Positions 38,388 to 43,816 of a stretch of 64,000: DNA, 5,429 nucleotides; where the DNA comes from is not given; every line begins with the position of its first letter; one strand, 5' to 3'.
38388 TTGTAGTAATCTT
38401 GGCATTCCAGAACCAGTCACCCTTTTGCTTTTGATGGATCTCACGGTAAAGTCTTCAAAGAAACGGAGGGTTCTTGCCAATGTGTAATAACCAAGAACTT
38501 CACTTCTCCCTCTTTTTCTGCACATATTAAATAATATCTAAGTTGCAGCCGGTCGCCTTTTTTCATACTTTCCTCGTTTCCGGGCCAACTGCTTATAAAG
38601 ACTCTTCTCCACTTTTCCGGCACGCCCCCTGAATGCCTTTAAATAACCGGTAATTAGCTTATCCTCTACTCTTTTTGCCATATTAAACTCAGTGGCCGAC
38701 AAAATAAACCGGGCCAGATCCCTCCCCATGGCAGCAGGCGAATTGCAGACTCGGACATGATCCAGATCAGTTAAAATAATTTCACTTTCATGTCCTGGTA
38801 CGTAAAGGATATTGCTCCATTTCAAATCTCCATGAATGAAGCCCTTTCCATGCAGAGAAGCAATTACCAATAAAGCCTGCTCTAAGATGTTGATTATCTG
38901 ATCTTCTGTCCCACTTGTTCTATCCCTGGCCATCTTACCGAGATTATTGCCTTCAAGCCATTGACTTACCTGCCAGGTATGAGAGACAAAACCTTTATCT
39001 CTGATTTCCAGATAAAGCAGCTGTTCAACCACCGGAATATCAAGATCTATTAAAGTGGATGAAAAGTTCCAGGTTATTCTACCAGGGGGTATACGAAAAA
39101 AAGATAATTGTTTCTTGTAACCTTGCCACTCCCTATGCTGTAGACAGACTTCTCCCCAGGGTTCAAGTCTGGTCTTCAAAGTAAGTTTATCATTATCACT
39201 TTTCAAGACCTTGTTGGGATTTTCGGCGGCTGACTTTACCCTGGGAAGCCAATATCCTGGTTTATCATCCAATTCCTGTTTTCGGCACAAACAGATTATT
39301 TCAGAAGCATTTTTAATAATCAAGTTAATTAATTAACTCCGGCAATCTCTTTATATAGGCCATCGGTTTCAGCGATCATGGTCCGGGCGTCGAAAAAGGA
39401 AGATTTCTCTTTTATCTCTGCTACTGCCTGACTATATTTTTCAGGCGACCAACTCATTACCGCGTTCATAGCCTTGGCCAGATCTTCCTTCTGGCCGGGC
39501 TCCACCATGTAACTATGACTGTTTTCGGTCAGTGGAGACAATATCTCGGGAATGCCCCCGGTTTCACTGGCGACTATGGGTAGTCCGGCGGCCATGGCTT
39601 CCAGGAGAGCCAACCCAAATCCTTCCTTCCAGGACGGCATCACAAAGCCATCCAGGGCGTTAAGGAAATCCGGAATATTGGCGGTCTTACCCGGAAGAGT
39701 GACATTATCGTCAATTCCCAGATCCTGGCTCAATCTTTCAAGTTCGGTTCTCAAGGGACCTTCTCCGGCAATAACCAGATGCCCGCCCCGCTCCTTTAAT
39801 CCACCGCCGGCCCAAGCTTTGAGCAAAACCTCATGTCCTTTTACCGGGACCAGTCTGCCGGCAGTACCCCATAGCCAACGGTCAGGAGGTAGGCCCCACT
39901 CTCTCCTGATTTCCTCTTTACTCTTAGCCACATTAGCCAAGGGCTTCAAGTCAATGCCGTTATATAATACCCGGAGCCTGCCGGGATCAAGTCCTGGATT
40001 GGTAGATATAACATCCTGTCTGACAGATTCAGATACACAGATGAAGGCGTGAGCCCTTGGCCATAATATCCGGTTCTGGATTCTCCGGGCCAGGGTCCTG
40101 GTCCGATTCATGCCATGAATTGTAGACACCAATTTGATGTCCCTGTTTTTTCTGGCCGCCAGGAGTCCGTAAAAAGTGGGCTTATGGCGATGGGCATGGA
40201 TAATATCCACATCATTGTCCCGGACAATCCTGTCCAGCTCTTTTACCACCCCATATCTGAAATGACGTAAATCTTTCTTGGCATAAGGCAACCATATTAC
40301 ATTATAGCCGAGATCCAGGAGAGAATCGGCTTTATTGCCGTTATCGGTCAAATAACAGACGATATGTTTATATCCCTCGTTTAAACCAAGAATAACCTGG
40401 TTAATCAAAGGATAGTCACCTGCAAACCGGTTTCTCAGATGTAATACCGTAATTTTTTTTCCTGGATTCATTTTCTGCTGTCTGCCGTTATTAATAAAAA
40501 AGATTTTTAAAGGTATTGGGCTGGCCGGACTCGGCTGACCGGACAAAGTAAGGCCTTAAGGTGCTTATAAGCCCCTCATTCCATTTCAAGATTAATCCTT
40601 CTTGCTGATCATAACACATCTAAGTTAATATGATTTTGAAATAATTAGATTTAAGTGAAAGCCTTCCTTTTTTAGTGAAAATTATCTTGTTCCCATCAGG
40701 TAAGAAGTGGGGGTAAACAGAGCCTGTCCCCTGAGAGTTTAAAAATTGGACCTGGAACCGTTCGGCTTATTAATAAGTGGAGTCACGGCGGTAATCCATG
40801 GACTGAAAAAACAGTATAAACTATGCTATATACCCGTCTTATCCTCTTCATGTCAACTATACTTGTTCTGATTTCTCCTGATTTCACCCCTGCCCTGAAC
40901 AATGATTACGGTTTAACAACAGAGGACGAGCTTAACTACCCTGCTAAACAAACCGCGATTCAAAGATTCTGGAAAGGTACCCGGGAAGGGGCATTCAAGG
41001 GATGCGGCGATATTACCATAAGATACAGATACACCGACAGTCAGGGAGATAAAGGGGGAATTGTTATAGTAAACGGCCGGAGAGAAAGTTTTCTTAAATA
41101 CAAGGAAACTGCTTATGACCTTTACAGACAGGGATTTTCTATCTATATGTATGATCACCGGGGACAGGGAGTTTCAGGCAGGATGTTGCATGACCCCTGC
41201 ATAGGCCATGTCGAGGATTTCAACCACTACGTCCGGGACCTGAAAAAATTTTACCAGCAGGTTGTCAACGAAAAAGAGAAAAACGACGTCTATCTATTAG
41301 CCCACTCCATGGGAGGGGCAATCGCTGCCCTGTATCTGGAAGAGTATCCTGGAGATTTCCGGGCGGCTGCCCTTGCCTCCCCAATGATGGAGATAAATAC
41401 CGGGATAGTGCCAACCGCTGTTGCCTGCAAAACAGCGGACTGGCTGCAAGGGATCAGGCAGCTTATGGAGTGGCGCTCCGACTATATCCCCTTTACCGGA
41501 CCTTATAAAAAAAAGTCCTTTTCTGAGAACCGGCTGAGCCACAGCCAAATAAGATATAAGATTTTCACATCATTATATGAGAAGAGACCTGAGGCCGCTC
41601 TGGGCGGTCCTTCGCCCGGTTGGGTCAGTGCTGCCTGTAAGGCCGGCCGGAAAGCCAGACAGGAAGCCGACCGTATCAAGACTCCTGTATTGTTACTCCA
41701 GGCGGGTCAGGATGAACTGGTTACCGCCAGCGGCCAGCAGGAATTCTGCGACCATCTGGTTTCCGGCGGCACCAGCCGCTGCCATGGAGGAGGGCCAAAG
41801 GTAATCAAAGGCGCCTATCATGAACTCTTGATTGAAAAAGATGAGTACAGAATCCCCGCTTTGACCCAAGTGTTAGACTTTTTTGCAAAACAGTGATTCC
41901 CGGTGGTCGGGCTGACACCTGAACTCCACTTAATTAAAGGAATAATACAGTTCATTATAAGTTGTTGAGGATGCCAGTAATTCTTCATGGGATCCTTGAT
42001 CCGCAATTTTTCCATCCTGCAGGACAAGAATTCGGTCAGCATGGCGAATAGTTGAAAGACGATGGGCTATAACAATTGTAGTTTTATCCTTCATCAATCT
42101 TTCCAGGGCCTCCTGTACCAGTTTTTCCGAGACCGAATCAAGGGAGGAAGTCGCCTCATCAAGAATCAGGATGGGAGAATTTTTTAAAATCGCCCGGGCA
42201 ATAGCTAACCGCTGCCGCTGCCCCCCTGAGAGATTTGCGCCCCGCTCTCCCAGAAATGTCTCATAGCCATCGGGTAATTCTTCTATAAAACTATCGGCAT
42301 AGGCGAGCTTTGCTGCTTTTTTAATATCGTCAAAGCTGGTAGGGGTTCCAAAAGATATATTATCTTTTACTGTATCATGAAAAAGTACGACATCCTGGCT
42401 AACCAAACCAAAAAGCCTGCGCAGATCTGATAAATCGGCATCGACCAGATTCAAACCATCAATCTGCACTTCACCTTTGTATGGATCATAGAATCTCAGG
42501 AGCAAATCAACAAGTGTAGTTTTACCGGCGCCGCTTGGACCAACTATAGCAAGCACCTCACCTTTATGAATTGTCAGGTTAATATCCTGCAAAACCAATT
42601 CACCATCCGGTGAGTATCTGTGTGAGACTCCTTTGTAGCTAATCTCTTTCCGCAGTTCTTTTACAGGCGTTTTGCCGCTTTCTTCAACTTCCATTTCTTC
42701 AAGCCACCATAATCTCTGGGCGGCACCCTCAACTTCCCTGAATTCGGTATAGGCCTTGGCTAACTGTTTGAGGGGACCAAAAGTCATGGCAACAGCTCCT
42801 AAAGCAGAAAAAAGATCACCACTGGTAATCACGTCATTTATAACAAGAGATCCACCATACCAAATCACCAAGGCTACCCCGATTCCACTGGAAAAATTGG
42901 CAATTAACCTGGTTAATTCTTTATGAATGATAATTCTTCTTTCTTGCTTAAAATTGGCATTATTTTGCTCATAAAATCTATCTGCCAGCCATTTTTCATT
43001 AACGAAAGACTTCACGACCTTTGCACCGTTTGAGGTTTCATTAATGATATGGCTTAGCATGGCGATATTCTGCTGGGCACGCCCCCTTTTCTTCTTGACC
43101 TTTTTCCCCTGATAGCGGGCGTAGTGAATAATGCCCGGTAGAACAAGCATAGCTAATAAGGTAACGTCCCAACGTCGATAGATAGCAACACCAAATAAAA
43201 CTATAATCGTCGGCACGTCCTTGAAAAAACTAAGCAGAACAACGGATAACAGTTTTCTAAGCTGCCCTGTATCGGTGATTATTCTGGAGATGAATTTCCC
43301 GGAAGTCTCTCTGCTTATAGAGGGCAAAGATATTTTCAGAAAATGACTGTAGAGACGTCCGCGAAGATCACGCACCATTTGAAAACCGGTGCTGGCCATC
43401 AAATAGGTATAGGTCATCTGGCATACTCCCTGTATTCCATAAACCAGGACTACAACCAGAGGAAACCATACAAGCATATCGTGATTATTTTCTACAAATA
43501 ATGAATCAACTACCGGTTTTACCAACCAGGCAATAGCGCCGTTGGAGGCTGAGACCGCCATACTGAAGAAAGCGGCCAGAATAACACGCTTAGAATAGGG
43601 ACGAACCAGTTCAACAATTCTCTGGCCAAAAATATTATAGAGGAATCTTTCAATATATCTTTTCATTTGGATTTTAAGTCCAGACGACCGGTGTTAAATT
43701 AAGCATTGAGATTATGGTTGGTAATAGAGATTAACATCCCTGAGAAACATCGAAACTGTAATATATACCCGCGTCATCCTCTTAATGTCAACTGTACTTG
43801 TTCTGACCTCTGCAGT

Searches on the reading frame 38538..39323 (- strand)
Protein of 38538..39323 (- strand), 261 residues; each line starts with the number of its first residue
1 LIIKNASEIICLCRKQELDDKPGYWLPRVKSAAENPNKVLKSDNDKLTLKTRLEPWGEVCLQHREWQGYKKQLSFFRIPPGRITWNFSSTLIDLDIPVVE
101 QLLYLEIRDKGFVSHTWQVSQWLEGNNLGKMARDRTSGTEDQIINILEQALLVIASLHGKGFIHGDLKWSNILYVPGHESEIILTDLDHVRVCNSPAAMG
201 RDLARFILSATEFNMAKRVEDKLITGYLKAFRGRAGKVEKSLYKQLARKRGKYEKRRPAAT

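Call 74: search_protein_families(library=pfam, proteins=[window:38538-39323:-], max_evalue=0.00001)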
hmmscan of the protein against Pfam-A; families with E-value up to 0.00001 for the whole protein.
window:38538-39323:- (261 aa): 1 family
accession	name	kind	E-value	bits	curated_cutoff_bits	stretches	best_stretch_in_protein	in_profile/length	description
PF00069.31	Pkinase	-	1.5e-09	38.1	31.7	1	115-197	72-152/263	Protein kinase domain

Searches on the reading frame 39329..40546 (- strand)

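Call 37: search_protein_families(library=pfam, proteins=[window:39329-40546:-], max_evalue=0.001)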
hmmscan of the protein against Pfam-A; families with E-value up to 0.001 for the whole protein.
window:39329-40546:- (405 aa): 6 families
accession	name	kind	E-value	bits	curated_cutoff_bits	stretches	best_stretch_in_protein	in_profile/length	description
PF00534.26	Glycos_transf_1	-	1.3e-34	119.6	26.4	1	210-372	2-163/172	Glycosyl transferases group 1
PF13692.12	Glyco_trans_1_4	-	3.9e-32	111.9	27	1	227-364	5-140/142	Glycosyl transferases group 1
PF13439.12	Glyco_transf_4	-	1.6e-25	90.5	28.5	1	57-200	18-168/170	Glycosyltransferase Family 4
PF13579.12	Glyco_trans_4_4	-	1.4e-12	48.7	29.7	1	76-197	35-158/158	Glycosyl transferase 4-like domain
PF20706.3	GT4-conflict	-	2.1e-11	43.9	26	1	291-370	275-361/385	Family 4 Glycosyltransferase in conflict systems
PF13477.12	Glyco_trans_4_2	-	7.3e-09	36.4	23.4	1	54-147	19-110/139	Glycosyl transferase 4-like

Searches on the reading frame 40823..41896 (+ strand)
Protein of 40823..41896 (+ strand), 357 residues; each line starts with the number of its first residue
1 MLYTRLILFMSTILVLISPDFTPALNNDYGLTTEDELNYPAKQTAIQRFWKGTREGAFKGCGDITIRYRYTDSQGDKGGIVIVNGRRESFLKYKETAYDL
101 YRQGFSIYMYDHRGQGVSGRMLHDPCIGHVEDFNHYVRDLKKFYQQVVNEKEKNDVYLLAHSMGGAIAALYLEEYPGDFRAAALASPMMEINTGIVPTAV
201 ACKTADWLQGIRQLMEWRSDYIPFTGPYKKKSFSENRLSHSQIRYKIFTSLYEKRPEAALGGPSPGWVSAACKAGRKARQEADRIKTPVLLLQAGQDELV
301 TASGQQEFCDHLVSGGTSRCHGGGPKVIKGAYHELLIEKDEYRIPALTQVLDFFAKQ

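Call 37: search_protein_families(library=pfam, proteins=[window:40823-41896:+], max_evalue=0.001)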
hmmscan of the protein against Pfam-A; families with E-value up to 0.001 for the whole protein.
window:40823-41896:+ (357 aa): 6 families
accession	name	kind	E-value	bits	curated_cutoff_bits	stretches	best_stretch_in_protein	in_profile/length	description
PF12146.15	Hydrolase_4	-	2.2e-53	181.5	27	1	77-340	4-239/239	Serine aminopeptidase, S33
PF00561.26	Abhydrolase_1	-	2.5e-21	76.9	25.8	1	80-339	3-244/245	alpha/beta hydrolase fold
PF12697.13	Abhydrolase_6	-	2.3e-10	41.9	26.3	1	99-303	22-182/217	Alpha/beta hydrolase family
PF00326.27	Peptidase_S9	-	6e-05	23.1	22.6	0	100-193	10-103/213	Prolyl oligopeptidase family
PF05990.18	DUF900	-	0.00024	21.1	20.5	1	134-174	74-114/232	Alpha/beta hydrolase of unknown function (DUF900)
PF07819.20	PGAP1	-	0.00033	20.9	24.3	1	129-173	68-112/233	PGAP1-like alpha/beta domain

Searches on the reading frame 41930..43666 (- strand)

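Call 37: search_protein_families(library=pfam, proteins=[window:41930-43666:-], max_evalue=0.001)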
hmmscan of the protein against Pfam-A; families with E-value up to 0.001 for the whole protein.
window:41930-43666:- (578 aa): 8 families
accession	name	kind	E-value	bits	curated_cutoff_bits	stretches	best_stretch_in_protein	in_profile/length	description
PF00664.28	ABC_membrane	-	2.5e-43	149.2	28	1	28-299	1-274/274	ABC transporter transmembrane region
PF00005.33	ABC_tran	-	7.7e-35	120.9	25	1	359-507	1-137/137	ABC transporter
PF02463.25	SMC_N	-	1.7e-10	41.1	40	1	399-548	110-210/220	RecF/RecN/SMC N terminal domain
PF13401.12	AAA_22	-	4.3e-05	24.3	27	1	370-524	6-104/130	AAA domain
PF09818.15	ABC_ATPase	-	8.4e-05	22.2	23.2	0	458-522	138-209/283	P-loop domain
PF13304.12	AAA_21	-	0.00022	21.8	27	0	372-443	2-65/304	AAA domain, putative AbiEii toxin, Type IV TA system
PF13555.12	AAA_29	-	0.00073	19.7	27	0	364-387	17-40/61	P-loop containing region of AAA domain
PF13191.12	AAA_16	-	0.00087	20.3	32.6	0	368-523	23-158/167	AAA ATPase domain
